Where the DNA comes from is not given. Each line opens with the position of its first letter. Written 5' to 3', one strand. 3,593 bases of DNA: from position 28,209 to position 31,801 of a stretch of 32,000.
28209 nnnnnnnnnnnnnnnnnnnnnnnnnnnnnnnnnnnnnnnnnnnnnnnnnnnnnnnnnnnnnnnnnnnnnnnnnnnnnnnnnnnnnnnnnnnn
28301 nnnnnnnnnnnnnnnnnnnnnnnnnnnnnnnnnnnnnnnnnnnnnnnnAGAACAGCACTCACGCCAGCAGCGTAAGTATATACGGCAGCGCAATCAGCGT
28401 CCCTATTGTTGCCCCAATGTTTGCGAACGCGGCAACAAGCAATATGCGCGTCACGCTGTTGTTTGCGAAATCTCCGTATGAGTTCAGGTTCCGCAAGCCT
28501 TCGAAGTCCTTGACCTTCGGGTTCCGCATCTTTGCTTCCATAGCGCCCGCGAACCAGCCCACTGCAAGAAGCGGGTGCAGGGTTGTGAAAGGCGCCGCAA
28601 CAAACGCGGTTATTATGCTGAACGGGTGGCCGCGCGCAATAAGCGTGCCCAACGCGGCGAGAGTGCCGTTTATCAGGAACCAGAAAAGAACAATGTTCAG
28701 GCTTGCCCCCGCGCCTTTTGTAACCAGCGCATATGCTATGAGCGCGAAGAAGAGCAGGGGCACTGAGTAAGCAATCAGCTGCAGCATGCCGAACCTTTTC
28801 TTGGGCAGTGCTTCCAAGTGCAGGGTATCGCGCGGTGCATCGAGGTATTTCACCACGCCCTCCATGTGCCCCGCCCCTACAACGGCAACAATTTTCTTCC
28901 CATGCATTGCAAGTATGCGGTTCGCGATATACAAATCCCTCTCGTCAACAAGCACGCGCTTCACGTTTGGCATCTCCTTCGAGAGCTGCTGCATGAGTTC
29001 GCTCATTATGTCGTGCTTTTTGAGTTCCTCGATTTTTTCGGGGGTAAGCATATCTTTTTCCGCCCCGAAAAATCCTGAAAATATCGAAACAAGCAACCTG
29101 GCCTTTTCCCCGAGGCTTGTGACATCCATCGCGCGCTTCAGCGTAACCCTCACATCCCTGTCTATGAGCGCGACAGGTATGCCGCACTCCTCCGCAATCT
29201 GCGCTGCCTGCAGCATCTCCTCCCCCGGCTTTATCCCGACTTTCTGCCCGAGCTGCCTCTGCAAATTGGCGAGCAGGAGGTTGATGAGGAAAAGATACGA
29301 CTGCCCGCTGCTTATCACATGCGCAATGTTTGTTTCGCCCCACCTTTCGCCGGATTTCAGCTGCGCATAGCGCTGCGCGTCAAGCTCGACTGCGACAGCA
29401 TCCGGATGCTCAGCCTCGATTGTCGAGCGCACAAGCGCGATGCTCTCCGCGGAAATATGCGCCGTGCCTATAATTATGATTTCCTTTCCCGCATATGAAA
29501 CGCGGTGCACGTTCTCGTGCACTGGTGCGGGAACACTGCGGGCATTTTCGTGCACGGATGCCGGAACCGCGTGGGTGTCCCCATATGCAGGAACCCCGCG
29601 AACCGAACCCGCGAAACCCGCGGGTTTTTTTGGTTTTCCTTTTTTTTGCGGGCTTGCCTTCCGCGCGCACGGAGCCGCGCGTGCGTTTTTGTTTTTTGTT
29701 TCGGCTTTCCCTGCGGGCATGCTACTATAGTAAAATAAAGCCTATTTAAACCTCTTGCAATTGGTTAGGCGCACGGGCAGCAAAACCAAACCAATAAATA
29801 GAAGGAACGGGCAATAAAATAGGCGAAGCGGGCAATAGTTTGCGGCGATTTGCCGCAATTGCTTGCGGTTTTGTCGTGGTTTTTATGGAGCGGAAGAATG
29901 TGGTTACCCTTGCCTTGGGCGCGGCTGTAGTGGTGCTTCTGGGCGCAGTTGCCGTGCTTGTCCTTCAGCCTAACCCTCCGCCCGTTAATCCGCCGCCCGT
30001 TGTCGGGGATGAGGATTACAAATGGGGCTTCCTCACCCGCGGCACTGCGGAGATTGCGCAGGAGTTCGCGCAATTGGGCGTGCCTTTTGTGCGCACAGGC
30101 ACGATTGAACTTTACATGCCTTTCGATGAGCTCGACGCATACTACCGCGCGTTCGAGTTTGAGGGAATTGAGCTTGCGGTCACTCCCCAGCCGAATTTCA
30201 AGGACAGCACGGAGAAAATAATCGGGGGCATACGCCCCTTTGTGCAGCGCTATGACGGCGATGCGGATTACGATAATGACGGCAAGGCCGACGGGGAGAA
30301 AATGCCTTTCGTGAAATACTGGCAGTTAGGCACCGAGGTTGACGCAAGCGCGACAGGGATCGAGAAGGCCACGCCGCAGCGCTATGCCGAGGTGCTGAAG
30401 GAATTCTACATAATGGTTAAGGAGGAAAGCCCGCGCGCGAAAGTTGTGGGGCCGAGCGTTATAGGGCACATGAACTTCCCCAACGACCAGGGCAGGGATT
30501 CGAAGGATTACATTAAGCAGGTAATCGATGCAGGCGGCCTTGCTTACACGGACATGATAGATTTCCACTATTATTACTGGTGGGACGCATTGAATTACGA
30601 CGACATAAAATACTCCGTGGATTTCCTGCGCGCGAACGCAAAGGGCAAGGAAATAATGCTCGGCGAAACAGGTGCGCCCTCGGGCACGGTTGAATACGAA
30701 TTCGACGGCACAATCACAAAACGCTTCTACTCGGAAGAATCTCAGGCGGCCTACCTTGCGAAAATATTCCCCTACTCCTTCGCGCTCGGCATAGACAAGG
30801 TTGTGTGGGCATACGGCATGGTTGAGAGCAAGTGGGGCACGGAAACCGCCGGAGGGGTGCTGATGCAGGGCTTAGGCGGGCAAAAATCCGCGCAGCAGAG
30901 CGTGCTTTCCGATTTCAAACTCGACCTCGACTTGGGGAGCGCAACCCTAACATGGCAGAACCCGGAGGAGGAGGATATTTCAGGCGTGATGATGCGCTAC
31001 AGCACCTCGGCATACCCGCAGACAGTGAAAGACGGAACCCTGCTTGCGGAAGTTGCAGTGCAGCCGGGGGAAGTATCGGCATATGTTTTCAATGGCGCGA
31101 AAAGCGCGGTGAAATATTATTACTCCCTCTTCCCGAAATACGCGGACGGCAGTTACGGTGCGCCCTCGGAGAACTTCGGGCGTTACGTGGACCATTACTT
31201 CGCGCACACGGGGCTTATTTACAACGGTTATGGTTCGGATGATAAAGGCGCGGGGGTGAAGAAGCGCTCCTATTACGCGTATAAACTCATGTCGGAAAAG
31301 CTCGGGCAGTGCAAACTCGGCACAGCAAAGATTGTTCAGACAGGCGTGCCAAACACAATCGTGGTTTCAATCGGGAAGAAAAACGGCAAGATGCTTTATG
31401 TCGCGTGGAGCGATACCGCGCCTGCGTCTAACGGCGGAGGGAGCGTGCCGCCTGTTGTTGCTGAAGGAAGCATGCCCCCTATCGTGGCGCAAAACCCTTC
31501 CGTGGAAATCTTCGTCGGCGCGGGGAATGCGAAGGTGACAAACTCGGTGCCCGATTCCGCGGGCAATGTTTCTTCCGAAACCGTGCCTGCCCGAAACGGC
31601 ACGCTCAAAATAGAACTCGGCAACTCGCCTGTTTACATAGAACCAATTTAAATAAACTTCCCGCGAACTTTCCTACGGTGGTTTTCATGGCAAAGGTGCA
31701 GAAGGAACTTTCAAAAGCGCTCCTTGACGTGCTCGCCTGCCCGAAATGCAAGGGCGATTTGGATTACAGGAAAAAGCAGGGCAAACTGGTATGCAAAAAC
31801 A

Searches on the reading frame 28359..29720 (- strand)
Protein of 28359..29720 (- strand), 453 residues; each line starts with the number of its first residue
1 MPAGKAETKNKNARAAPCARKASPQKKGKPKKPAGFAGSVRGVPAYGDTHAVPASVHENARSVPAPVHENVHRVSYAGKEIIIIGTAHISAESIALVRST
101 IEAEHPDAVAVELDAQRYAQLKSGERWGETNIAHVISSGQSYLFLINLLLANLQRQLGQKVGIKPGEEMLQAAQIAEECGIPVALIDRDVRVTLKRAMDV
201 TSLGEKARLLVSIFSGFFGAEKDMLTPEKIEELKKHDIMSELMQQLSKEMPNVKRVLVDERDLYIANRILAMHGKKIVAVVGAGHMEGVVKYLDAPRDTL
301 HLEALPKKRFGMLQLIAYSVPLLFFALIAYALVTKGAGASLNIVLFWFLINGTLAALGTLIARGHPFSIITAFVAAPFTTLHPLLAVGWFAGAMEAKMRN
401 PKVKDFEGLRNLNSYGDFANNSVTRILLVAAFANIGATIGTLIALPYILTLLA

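Call 6: search_protein_families(library=pfam, proteins=[window:28359-29720:-], max_evalue=0.001)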
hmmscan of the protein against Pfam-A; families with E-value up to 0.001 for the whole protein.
window:28359-29720:- (453 aa): 1 family
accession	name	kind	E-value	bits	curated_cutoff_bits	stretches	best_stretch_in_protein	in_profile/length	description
PF01963.22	TraB_PrgY_gumN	-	1.1e-34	121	26.8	1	71-294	2-252/263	TraB/PrgY/gumN family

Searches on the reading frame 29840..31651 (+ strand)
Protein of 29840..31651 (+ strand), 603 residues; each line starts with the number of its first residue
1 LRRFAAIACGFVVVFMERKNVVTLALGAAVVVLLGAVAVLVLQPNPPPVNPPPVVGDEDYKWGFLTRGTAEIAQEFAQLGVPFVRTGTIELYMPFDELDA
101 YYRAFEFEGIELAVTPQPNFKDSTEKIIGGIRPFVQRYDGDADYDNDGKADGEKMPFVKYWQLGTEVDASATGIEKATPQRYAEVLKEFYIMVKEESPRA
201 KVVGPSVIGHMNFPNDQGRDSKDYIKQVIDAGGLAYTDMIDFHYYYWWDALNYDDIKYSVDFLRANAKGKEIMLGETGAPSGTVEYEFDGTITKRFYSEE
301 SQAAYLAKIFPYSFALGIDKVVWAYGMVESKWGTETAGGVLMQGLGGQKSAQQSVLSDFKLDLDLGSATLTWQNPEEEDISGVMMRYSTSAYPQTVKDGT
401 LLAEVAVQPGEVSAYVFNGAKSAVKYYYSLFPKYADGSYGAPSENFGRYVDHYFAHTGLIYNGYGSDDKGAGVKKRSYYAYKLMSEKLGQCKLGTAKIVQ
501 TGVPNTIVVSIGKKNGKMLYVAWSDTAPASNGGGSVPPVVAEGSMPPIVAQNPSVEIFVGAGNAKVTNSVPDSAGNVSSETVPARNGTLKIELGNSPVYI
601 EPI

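Call 6: search_protein_families(library=pfam, proteins=[window:29840-31651:+], max_evalue=0.001)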
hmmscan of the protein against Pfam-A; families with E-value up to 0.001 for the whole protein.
window:29840-31651:+ (603 aa): 1 family
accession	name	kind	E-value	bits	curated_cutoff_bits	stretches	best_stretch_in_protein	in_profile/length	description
PF07745.19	Glyco_hydro_53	-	0.00078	19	24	0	162-282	137-249/340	Glycosyl hydrolase family 53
